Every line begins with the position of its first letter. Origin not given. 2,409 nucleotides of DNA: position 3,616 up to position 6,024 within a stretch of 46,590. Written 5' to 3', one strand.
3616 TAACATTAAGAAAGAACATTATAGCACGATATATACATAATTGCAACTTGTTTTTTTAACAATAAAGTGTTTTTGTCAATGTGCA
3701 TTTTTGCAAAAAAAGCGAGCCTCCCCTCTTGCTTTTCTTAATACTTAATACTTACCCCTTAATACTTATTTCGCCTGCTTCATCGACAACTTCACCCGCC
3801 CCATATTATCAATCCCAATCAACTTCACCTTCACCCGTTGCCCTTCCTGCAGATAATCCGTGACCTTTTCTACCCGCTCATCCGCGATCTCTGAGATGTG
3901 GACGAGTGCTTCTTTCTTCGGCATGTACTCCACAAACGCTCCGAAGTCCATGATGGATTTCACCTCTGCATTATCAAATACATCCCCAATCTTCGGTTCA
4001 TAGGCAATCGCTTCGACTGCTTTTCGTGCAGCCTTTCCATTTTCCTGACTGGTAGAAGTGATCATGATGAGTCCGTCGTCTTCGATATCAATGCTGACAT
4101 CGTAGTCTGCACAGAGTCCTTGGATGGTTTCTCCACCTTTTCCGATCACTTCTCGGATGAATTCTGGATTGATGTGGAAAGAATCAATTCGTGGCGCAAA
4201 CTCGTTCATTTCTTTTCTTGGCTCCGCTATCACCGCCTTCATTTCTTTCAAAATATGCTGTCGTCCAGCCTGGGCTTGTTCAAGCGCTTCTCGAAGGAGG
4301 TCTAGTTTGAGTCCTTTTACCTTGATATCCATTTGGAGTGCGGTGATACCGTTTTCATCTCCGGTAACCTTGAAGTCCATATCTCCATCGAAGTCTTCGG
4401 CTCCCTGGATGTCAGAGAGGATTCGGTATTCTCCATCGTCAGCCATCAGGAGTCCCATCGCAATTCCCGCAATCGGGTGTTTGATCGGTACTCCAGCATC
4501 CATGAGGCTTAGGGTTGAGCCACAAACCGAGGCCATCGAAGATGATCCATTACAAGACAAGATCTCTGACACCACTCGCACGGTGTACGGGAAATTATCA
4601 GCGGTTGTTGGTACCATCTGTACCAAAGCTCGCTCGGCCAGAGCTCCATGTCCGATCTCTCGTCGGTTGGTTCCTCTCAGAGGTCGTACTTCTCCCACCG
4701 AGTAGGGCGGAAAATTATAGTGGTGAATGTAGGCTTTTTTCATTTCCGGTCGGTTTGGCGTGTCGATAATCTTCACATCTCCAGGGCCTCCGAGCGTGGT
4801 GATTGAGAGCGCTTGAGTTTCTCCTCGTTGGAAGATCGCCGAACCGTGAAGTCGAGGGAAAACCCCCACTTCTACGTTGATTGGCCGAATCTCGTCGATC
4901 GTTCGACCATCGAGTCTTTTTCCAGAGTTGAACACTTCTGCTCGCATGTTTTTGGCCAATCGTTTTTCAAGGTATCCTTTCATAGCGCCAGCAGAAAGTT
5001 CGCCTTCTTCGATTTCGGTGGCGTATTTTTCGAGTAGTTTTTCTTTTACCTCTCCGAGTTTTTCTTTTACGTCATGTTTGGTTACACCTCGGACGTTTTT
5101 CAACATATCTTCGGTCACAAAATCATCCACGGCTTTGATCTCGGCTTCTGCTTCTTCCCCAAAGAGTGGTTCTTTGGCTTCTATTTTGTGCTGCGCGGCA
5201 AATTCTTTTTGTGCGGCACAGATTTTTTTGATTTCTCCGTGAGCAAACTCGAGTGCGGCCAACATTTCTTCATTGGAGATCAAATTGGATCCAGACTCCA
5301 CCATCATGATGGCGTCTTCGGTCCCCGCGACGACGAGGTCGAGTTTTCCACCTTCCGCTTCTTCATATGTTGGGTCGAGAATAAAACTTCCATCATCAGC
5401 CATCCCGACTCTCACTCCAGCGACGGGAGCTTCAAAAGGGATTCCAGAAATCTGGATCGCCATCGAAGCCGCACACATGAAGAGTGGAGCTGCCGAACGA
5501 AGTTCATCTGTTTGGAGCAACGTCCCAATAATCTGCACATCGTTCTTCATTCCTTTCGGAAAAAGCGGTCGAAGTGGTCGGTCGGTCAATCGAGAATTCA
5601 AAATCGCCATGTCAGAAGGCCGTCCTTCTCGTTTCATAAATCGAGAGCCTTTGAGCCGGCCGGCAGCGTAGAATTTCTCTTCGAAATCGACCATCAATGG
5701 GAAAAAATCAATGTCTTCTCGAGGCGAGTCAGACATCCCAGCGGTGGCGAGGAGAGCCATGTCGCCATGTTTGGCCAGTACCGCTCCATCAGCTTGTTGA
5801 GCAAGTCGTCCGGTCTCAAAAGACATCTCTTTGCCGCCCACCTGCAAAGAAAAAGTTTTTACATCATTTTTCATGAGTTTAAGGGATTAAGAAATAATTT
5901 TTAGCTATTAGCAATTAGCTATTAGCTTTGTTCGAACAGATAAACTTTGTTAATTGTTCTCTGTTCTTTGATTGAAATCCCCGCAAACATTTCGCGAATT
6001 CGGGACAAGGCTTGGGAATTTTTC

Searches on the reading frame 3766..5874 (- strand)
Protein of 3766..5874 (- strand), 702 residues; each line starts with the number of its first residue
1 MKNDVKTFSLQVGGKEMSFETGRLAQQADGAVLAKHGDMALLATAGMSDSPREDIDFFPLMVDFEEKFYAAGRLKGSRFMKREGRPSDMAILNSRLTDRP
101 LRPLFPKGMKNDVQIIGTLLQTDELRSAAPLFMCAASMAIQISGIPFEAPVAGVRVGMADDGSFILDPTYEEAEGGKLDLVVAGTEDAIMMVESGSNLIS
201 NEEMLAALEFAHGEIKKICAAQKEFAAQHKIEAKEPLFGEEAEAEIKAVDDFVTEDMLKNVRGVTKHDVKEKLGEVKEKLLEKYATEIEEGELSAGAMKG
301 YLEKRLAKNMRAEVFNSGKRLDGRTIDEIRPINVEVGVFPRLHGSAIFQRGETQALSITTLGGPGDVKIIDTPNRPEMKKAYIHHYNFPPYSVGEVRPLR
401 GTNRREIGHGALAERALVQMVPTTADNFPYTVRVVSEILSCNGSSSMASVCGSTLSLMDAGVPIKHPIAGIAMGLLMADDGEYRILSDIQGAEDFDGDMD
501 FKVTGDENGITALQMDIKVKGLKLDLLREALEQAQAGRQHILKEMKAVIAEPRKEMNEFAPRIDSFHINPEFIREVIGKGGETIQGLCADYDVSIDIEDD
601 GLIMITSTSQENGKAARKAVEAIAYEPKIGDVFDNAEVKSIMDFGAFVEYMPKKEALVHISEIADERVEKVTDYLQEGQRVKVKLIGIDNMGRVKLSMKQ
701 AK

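Call 13: search_protein_families(library=pfam, proteins=[window:3766-5874:-], max_evalue=0.00001)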
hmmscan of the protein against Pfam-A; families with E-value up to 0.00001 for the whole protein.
window:3766-5874:- (702 aa): 6 families
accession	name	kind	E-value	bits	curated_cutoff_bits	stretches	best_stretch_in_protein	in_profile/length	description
PF01138.27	RNase_PH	-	3.1e-48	163.9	25.5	2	328-463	1-130/130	3' exoribonuclease family, domain 1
PF03725.20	RNase_PH_C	-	1.4e-24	86.2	20.8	1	150-212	2-65/67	3' exoribonuclease family, domain 2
PF00575.29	S1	-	4.3e-16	59.5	22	1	626-699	1-74/74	S1 RNA binding domain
PF00013.35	KH_1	-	1.1e-09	38.3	21.5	1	565-621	3-65/66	KH domain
PF24685.1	OB_RRP5_4th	-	1.9e-08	34.6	31.5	1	626-693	5-76/92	RRP5 OB-fold domain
PF03726.19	PNPase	-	5.8e-06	27.1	24.6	0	247-325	4-81/81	Polyribonucleotide nucleotidyltransferase, RNA binding domain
